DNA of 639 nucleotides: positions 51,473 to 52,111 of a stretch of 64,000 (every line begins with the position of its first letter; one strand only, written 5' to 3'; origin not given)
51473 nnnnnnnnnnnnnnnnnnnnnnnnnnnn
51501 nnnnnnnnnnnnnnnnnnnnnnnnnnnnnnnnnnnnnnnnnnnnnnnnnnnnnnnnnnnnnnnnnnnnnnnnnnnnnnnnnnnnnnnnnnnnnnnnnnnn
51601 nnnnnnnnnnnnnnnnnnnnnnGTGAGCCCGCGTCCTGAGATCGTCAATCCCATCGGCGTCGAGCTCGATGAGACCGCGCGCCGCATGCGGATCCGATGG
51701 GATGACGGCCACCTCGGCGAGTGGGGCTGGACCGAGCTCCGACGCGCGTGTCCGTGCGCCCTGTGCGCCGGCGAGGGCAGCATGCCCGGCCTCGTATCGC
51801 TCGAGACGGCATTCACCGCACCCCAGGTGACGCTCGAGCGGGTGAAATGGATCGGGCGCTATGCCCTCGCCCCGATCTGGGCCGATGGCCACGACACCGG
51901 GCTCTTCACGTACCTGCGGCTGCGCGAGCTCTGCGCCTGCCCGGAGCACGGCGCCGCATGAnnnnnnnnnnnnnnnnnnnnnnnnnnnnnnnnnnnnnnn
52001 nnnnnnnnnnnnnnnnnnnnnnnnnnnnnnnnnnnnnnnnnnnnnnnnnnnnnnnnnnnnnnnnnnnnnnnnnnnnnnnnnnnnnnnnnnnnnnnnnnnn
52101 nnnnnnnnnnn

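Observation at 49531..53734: Tightly coupled four-gene operon: EP-repeat/beta-propeller membrane protein, DUF971, patatin-like phospholipase and PIG-L deacetylase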

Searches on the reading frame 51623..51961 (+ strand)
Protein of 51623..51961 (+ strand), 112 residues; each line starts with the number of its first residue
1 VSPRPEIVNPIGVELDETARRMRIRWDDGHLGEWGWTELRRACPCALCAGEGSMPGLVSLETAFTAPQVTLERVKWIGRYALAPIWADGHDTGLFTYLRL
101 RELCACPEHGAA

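Call 3: search_protein_families(library=pfam, proteins=[window:51623-51961:+], max_evalue=0.01)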
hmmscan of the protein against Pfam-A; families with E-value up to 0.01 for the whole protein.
window:51623-51961:+ (112 aa): 1 family
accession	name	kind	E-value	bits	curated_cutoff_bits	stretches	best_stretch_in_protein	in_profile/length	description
PF06155.17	GBBH-like_N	-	4.8e-19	69.3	22.8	1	14-101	2-85/85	Gamma-butyrobetaine hydroxylase-like, N-terminal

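Call 7: search_protein_families(library=ncbifam, proteins=[window:51623-51961:+], max_evalue=0.01)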
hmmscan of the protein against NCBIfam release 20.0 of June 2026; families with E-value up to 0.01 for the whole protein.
window:51623-51961:+ (112 aa): 0 families

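Call 10: search_solved_structures(query=window:51623-51961:+, max_evalue=1, show_alignments=2)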
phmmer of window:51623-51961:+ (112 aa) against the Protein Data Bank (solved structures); distinct sequences matched with E-value up to 1: 4.
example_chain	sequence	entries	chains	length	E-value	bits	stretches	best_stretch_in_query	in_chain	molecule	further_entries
3luu_A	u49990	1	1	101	1.2e-11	48.1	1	15-104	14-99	Uncharacterized protein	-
2l6n_A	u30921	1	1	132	4.2e-06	30.2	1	1-104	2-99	uncharacterized protein YP_001092504.1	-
2l6p_A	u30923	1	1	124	0.0051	20.3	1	67-105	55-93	PhaC1, phaC2 and phaD genes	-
9j0j_A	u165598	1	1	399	0.18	15.3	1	22-93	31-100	Fe/2OG-dependent oxygenase DfmD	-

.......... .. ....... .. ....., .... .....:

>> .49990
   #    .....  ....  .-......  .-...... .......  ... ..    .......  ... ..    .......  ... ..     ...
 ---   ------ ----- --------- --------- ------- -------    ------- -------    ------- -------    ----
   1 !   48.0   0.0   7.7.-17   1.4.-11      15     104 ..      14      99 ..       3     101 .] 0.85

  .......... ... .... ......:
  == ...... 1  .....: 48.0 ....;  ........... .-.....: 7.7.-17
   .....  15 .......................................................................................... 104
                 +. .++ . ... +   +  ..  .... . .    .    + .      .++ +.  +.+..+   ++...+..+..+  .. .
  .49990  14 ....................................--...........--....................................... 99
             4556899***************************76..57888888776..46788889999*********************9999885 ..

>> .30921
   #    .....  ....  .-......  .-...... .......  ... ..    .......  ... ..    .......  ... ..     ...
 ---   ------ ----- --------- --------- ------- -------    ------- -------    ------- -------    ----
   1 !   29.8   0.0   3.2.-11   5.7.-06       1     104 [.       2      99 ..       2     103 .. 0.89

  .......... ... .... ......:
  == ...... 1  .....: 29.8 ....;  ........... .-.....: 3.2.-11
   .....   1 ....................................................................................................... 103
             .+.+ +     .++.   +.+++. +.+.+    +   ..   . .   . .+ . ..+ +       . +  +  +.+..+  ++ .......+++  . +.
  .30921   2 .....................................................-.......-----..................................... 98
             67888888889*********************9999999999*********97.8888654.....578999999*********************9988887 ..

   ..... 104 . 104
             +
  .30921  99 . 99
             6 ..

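Call 31: find_related_loci(query=A2, collection=metagenome_contigs, flank=6000)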
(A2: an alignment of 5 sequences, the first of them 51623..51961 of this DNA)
Query A2 (112 aa) in metagenome_contigs; peptide patterns used: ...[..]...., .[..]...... (x = any residue, [..] = any of these).
358 stretches matched a pattern; 124 encode a relative of the query (tblastn E <= 1e-3); the best 80 are kept; 80 distinct loci.
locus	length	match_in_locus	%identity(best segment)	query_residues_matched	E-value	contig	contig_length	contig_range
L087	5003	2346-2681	83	1-112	5e-62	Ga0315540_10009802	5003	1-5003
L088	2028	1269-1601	85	1-111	1e-62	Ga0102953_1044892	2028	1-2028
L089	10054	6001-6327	84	1-109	5e-61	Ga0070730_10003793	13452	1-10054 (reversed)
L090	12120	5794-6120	85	4-112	3e-61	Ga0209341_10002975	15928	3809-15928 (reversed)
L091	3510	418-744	82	1-109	5e-61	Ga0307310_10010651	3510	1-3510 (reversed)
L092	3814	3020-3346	84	1-109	1e-60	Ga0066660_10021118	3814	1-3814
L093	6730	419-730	88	6-109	6e-60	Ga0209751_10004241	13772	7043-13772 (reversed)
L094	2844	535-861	83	1-109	3e-60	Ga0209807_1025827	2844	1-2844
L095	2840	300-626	81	2-110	9e-60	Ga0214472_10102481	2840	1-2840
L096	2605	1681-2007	83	1-109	6e-60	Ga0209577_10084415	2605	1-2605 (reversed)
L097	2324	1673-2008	80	1-112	2e-60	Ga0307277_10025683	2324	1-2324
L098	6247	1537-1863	83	1-109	7e-60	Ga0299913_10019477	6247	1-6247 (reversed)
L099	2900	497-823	83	1-109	9e-60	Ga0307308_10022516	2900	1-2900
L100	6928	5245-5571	83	1-109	1e-59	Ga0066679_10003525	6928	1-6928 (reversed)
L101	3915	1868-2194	83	1-109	1e-59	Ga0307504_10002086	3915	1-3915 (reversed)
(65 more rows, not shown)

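Call 49: search_protein_families(library=padloc, proteins=[window:51623-51961:+], max_evalue=0.01)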
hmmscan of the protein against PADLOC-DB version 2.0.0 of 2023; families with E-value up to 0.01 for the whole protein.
window:51623-51961:+ (112 aa): 0 families

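Call 61: list_cluster_members(proteins=[P0001, window:51623-51961:+, window:51958-52785:+, window:49531-51639:+, window:53982-54638:+])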
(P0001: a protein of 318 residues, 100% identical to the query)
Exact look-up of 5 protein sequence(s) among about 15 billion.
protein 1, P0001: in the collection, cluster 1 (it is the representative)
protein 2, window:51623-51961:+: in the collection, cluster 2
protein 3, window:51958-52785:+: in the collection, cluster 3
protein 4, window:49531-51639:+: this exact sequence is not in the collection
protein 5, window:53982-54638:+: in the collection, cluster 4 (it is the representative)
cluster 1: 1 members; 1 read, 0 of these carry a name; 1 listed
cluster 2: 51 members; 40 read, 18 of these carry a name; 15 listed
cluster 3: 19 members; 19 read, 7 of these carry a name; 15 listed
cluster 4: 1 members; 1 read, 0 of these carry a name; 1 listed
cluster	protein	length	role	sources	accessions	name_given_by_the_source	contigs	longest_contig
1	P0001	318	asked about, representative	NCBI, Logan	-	-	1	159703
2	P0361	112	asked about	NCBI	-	-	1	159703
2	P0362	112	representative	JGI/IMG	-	DUF971 family protein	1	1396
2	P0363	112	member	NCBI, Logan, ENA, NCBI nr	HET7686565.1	MAG TPA: DUF971 domain-containing protein [Candidatus Limnocylindria bacterium] | DUF971 domain-containing protein [Candidatus Limnocylindria bacterium]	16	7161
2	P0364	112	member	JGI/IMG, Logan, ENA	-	DUF971 family protein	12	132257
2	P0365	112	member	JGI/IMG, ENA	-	DUF971 family protein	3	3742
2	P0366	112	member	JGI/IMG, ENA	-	DUF971 family protein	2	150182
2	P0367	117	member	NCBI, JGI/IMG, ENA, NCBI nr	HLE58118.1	MAG TPA: DUF971 domain-containing protein [Candidatus Limnocylindria bacterium] | DUF971 domain-containing protein [Candidatus Limnocylindria bacterium]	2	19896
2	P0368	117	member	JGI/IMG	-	DUF971 family protein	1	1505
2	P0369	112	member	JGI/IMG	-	DUF971 family protein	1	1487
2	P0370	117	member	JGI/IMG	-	DUF971 family protein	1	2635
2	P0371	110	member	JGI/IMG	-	DUF971 family protein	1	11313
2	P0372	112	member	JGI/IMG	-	DUF971 family protein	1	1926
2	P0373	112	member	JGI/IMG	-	DUF971 family protein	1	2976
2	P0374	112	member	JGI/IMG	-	DUF971 family protein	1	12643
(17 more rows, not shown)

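Call 78: search_protein_representatives(protein=window:51623-51961:+)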
Query: 112 residues. Proteins with E-value up to 0.001 (for the whole library): 1477; up to 1e-10: 284; up to 1e-30: 2. The best 150 are listed.
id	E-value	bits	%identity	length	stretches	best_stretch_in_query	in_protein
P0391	2.6e-43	163.4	81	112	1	1-88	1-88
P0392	2.6e-37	144.1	78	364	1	6-85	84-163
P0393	1.4e-28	115.8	75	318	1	6-73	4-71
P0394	6.2e-27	110.5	75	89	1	6-69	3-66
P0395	7.3e-27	110.3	49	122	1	5-107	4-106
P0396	7.4e-27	110.3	62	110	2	6-52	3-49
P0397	2.7e-25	105.2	44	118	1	9-108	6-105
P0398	2.8e-25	105.2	49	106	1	17-103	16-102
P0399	4.4e-25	104.5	47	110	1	9-107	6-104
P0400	8.1e-25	103.7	80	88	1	5-59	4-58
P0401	1.6e-24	102.7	73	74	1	50-109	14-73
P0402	6.7e-24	100.7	75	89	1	50-109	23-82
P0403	1.4e-23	99.7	58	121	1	6-95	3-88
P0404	1.7e-22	96.2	79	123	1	55-111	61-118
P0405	2.3e-22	95.8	74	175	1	15-68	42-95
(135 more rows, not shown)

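Call 80: find_encoding_contigs(protein=P0395, flank=6000, max_places=3)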
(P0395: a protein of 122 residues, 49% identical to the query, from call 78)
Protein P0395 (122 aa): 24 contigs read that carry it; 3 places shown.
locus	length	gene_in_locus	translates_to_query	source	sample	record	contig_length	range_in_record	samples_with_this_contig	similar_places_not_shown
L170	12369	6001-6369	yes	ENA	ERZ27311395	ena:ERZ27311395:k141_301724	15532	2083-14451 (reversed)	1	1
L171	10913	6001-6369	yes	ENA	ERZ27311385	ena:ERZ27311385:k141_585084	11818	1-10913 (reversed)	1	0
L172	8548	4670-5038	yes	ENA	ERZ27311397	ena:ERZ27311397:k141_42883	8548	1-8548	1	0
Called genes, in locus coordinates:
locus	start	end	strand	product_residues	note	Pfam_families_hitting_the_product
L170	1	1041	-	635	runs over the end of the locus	PF01582:TIR (weak), PF13676:TIR_2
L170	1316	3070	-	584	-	PF06418:CTP_synth_N, PF00117:GATase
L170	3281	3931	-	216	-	PF13483:Lactamase_B_3, PF12706:Lactamase_B_2 (weak)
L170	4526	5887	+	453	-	PF09594:GT87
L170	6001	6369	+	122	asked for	PF06155:GBBH-like_N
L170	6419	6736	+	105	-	PF02700:PurS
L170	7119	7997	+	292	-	PF00528:BPD_transp_1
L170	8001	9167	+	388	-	PF13379:NMT1_2 (faint), PF09084:NMT1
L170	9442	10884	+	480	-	-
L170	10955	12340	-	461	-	PF05977:MFS_3, PF07690:MFS_1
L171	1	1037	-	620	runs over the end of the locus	PF13676:TIR_2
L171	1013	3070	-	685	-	PF06418:CTP_synth_N, PF00117:GATase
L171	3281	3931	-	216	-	PF13483:Lactamase_B_3, PF12706:Lactamase_B_2 (weak)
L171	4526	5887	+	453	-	PF09594:GT87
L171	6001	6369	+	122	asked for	PF06155:GBBH-like_N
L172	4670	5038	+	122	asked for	PF06155:GBBH-like_N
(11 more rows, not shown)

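Call 81: find_encoding_contigs(protein=P0397, flank=6000, max_places=3)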
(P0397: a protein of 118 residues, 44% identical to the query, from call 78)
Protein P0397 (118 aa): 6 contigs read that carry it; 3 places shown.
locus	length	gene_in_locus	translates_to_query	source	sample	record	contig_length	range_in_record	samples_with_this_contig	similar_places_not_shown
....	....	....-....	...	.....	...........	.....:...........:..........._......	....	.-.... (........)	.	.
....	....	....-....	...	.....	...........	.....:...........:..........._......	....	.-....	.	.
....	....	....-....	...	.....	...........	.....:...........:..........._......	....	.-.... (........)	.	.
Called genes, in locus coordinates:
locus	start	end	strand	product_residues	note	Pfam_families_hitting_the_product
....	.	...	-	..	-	?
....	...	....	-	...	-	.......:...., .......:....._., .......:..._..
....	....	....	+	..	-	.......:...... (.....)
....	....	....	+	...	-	-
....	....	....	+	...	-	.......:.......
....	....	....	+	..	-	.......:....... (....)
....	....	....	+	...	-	-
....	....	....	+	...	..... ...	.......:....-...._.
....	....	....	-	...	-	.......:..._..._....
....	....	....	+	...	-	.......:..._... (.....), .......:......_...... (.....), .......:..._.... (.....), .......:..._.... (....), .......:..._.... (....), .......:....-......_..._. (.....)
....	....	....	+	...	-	?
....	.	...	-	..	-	?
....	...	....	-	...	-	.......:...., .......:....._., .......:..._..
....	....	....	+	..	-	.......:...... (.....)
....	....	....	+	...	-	-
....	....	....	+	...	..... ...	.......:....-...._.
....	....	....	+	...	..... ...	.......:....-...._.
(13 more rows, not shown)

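Call 82: find_encoding_contigs(protein=P0398, flank=6000, max_places=3)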
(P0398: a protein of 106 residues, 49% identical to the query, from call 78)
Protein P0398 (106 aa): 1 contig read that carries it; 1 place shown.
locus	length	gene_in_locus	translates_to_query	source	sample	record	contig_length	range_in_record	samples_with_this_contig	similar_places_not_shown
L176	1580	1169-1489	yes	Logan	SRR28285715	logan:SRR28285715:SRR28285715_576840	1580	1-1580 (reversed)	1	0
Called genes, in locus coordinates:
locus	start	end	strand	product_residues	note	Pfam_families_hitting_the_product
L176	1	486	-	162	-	?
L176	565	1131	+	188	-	PF10502:Peptidase_S26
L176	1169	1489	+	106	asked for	PF06155:GBBH-like_N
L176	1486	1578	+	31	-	?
